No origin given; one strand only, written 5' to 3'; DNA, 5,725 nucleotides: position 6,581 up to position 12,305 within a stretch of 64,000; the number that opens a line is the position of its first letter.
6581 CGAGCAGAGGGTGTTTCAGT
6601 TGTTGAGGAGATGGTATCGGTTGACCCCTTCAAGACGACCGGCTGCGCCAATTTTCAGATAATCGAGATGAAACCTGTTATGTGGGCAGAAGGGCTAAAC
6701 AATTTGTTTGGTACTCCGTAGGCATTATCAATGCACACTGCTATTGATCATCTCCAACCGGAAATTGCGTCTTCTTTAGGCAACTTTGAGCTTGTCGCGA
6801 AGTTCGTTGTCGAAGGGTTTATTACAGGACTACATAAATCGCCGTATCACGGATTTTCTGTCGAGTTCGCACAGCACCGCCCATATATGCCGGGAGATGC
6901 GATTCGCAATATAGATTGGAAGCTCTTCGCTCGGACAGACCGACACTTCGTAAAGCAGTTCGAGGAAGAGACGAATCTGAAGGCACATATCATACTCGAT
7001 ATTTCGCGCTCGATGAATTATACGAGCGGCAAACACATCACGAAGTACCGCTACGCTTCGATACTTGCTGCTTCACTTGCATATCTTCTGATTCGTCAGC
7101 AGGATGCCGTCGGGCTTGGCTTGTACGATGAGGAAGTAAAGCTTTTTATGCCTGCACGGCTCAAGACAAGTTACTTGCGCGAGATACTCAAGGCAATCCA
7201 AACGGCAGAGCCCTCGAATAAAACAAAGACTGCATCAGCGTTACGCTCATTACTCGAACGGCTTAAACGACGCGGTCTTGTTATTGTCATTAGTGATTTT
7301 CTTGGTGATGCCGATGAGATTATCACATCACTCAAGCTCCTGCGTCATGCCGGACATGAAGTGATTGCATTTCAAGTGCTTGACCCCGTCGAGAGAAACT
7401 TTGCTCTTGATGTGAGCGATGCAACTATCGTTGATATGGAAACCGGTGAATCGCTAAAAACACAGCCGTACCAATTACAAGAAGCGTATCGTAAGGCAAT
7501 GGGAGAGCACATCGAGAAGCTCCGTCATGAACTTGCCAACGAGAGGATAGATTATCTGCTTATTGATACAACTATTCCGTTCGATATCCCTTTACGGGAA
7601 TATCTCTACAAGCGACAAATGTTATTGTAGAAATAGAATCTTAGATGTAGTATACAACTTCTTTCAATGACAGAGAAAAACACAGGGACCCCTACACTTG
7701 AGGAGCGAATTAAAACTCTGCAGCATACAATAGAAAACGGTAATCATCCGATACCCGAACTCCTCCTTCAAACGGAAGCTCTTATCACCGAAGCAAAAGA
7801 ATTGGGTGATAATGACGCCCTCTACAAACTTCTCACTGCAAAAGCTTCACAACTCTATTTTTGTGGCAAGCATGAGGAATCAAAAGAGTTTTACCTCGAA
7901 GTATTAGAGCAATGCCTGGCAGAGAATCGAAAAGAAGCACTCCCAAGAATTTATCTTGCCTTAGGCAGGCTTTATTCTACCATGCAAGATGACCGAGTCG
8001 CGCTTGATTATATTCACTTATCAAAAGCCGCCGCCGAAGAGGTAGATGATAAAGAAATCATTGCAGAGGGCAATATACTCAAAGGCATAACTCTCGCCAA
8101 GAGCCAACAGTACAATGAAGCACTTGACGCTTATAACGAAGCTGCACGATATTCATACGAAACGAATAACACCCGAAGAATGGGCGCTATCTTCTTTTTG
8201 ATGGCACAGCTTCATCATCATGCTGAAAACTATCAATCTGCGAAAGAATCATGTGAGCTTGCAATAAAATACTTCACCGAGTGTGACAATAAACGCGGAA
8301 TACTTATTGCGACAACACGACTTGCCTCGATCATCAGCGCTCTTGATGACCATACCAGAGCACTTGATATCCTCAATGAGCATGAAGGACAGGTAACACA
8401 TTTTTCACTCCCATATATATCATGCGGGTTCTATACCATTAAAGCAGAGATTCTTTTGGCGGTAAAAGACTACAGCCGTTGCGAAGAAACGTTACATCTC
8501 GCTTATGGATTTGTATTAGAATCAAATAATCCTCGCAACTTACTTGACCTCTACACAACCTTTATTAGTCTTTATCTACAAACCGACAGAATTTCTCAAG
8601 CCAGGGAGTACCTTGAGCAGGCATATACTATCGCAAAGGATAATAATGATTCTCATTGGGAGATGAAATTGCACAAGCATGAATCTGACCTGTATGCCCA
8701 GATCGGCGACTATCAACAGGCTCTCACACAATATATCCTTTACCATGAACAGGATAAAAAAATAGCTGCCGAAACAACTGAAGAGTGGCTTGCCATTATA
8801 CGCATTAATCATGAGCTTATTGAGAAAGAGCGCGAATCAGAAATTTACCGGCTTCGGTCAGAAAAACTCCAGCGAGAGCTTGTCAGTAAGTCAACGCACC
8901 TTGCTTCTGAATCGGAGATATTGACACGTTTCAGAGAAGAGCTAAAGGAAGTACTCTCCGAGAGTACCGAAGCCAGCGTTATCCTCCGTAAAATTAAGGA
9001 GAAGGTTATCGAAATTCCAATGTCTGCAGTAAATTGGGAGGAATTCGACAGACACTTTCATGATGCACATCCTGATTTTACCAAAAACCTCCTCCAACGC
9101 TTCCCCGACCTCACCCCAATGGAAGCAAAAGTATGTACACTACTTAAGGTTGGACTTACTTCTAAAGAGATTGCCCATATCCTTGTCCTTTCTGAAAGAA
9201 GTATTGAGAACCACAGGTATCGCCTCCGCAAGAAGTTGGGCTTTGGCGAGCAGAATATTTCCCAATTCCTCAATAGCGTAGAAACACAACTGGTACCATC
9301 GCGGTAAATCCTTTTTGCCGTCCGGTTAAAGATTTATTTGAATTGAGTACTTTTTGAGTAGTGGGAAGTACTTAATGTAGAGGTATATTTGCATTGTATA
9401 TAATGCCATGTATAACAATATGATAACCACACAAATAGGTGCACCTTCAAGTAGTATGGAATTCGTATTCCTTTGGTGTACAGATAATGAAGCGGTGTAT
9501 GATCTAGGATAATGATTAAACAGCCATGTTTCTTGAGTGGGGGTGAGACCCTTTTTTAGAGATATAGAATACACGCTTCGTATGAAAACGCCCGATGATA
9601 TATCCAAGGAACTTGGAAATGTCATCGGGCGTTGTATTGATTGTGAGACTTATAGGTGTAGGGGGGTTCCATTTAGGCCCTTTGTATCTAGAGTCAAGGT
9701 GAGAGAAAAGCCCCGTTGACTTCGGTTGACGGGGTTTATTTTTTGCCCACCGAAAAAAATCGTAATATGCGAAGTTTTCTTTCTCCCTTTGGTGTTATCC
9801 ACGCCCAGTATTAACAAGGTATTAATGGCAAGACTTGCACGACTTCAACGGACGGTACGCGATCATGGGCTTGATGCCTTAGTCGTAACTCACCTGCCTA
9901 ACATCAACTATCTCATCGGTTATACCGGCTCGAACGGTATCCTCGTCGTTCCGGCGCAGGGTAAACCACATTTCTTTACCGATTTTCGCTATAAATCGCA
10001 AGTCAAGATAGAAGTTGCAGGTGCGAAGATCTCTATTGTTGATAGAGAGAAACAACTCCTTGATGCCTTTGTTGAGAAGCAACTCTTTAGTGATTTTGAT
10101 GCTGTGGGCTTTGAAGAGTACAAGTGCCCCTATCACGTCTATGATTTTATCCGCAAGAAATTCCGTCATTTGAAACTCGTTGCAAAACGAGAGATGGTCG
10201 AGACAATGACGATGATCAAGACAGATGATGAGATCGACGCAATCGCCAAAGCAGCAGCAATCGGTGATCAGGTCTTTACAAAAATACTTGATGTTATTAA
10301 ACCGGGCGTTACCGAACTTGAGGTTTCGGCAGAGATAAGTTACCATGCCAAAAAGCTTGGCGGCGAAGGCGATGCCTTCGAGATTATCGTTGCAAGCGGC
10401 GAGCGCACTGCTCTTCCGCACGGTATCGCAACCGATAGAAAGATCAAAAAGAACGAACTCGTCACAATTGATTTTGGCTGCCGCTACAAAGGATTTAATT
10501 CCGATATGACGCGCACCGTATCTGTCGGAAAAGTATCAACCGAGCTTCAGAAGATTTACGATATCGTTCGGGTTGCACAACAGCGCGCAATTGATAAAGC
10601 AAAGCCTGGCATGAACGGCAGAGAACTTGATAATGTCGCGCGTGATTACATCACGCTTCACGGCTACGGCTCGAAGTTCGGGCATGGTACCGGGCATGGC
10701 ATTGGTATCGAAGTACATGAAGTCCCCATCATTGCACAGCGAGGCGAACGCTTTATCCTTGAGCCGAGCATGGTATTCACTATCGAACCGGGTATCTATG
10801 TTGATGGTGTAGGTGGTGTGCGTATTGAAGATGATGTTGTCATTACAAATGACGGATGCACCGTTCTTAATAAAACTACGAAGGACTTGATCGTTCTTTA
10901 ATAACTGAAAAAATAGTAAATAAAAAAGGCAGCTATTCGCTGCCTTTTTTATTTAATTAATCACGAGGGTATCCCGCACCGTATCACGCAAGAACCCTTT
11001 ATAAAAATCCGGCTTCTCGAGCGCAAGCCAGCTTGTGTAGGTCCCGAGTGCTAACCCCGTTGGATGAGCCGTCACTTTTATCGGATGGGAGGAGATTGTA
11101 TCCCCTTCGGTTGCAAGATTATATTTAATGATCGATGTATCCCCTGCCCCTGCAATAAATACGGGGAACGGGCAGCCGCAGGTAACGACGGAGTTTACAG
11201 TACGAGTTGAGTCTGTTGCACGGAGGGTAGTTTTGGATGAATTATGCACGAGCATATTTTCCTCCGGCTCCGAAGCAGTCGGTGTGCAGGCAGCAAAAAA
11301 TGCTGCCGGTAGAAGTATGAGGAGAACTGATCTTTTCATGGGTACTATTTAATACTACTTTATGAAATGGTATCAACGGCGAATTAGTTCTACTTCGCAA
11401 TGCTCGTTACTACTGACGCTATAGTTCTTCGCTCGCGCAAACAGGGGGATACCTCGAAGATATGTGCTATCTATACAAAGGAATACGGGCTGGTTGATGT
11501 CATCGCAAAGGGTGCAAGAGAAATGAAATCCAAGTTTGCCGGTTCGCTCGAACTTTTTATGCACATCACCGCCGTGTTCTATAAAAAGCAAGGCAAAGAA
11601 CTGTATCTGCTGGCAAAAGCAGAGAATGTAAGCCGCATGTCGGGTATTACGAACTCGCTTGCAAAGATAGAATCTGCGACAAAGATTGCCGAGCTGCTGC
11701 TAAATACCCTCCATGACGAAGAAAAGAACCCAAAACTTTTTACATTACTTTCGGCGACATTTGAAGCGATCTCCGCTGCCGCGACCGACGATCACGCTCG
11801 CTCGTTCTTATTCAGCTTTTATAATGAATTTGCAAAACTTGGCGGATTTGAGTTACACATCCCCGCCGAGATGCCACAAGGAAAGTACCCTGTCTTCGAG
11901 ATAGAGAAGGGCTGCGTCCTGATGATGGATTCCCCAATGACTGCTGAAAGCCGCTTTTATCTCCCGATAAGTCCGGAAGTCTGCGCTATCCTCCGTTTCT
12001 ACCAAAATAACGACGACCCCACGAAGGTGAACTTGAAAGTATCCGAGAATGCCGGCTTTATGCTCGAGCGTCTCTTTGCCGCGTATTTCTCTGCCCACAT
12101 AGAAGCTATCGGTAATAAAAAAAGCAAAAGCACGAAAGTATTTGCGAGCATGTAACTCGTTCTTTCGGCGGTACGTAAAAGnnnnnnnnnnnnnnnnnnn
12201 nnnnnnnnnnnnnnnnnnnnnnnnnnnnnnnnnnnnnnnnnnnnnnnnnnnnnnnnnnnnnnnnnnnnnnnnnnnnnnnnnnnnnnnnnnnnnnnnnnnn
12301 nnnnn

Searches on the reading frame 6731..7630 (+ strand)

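Call 61: search_protein_families(library=pfam, proteins=[window:6731-7630:+], max_evalue=0.00001)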
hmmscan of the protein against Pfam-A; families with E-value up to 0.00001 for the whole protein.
window:6731-7630:+ (299 aa): 3 families
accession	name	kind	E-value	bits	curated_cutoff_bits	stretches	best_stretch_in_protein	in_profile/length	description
PF01882.25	DUF58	-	1e-53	182.2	23.4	1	48-260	1-213/216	Protein of unknown function DUF58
PF13519.12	VWA_2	-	8.1e-09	36.5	27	1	87-190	3-106/107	von Willebrand factor type A domain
PF00092.34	VWA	-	5.8e-06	27.1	23.8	1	87-223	4-146/174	von Willebrand factor type A domain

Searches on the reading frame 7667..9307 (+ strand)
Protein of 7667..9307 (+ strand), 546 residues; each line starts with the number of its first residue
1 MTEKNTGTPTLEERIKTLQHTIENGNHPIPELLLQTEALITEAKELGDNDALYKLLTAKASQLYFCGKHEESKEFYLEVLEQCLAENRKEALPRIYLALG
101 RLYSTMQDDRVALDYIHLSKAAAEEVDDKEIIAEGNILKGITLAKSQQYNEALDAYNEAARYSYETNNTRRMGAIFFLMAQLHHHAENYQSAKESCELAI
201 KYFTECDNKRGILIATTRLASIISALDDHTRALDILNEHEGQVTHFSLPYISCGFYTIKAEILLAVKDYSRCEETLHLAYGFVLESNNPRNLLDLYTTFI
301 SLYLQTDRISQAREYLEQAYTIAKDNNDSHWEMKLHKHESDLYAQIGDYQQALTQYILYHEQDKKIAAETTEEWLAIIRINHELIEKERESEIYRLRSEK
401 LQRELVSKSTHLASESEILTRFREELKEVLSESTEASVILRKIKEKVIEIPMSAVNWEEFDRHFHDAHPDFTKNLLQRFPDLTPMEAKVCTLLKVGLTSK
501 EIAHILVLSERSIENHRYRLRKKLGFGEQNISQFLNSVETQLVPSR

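Call 3: search_protein_families(library=pfam, proteins=[window:7667-9307:+], max_evalue=0.01)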
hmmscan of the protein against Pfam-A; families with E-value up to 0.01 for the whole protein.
window:7667-9307:+ (546 aa): 13 families
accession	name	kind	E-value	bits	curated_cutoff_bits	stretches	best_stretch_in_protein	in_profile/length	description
PF13424.12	TPR_12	-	1.3e-15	57.8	30.1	3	58-115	8-67/77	Tetratricopeptide repeat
PF00196.25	GerE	-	4.7e-09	36.2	23.5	1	482-526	3-47/57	Bacterial regulatory proteins, luxR family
PF25058.1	ARM_TT21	-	2.4e-08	34.5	27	1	137-240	11-121/155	Tetratricopeptide repeat protein 21 ARM repeat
PF07719.23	TPR_2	-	3.8e-08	33.3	27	0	133-162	1-30/34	Tetratricopeptide repeat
PF13181.12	TPR_8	-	7.2e-08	32.4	25.7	0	301-326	9-34/34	Tetratricopeptide repeat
PF17874.7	TPR_MalT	-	8.7e-07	29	45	1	90-246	37-196/336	MalT-like TPR region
PF10602.15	RPN7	-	1.3e-05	25.4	29.6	1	40-155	23-135/174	26S proteasome subunit RPN7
PF14938.12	SNAP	-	0.0002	21.4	25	0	141-210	23-92/282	Soluble NSF attachment protein, SNAP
PF13428.12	TPR_14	-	0.00068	20.5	23.5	0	295-327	3-35/44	Tetratricopeptide repeat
PF08281.18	Sigma70_r4_2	-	0.0012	18.8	25.7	1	496-524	26-54/54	Sigma-70, region 4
PF13432.12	TPR_16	-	0.0026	18.6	32.7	0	139-198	3-56/65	Tetratricopeptide repeat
PF00515.34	TPR_1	-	0.0048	17.1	27.8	0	139-159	7-27/34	Tetratricopeptide repeat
PF17001.10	T3SS_basalb_I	-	0.006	17.4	32.4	0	279-310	46-77/94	Type III secretion basal body protein I, YscI, HrpB, PscI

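Call 4: search_protein_families(library=padloc, proteins=[window:7667-9307:+], max_evalue=0.01)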
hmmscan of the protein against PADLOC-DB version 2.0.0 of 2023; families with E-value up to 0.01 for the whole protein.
window:7667-9307:+ (546 aa): 1 family
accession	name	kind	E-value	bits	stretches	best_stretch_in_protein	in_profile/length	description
PDLC01851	CARF3--CARF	-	0.00014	19.4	1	467-524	197-252/279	-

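Call 5: search_protein_families(library=ncbifam, proteins=[window:7667-9307:+], max_evalue=0.01)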
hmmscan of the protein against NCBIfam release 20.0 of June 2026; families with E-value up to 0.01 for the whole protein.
window:7667-9307:+ (546 aa): 12 families
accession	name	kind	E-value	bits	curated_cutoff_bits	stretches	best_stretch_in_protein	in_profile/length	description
NF053779.1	BT3442_fam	equivalog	9.1e-12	44.5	940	2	356-526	377-547/563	BT3442 family protein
NF040749.1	tetrathio_RR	equivalog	2.4e-06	27.4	290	1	472-536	124-186/191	tetrathionate respiration response regulator TtrR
TIGR03541.1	reg_near_HchA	equivalog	6e-06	25.9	215.6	1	464-526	154-216/232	PA1136 family autoinducer-binding transcriptional regulator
NF053720.1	NsdA_fam_reg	subfamily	1.1e-05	25.2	75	0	132-240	200-308/432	NsdA family TPR-like regulatory protein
NF052445.1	RespRegMctR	equivalog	1.7e-05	24.3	300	1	480-526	143-189/205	two-component system response regulator MctR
NF007505.1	PRK10100.1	equivalog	0.00021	21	250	1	478-525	141-188/204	biofilm master transcriptional regulator CsgD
NF011896.0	PRK15369.1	equivalog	0.00037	20.1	242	1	480-525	148-193/211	two component system response regulator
NF053520.1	HK_Porph_FimS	equivalog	0.00061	18.2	600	1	40-275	71-306/618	sensor histidine kinase FimS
NF052366.1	photon_PedR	equivalog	0.0065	16.6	120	0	484-517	5-38/74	photosynthetic electron transport-dependent transcriptional regulator PedR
TIGR03020.2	EpsA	equivalog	0.0066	16.1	170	0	480-525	189-234/247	XrtB/PEP-CTERM-associated transcriptional regulator EpsA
NF050132.1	TransRegAbsR2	equivalog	0.0087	14.8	850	0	481-528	530-577/582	LuxR family transcriptional regulator AbsR2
NF053617.1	SARPRegAfsRStmc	equivalog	0.0099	13.8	1430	1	61-213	784-938/986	SARP-family global regulator AfsR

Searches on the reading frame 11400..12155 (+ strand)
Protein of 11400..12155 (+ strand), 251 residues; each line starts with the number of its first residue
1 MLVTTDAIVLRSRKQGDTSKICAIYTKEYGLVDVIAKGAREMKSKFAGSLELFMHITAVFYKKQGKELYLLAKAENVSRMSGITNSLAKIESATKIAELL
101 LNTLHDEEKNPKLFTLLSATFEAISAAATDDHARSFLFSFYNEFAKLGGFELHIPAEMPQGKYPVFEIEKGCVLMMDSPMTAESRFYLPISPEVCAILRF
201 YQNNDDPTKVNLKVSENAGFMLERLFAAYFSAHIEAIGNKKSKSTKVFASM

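Call 3: search_protein_families(library=pfam, proteins=[window:11400-12155:+], max_evalue=0.01)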
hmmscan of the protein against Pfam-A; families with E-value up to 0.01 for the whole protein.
window:11400-12155:+ (251 aa): 2 families
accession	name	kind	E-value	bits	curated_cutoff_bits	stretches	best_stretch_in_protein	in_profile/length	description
PF11967.14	RecO_N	-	8e-21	74.3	27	1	1-77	1-77/80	Recombination protein O N terminal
PF02565.21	RecO_C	-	3e-09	37.2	22.1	1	92-241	9-155/157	Recombination protein O C terminal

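Call 5: search_protein_families(library=ncbifam, proteins=[window:11400-12155:+], max_evalue=0.01)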
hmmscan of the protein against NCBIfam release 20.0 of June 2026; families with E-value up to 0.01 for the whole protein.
window:11400-12155:+ (251 aa): 1 family
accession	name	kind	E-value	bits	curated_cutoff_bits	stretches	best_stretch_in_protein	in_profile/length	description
TIGR00613.1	reco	equivalog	9e-29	100.6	48.7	1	5-235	3-227/239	DNA repair protein RecO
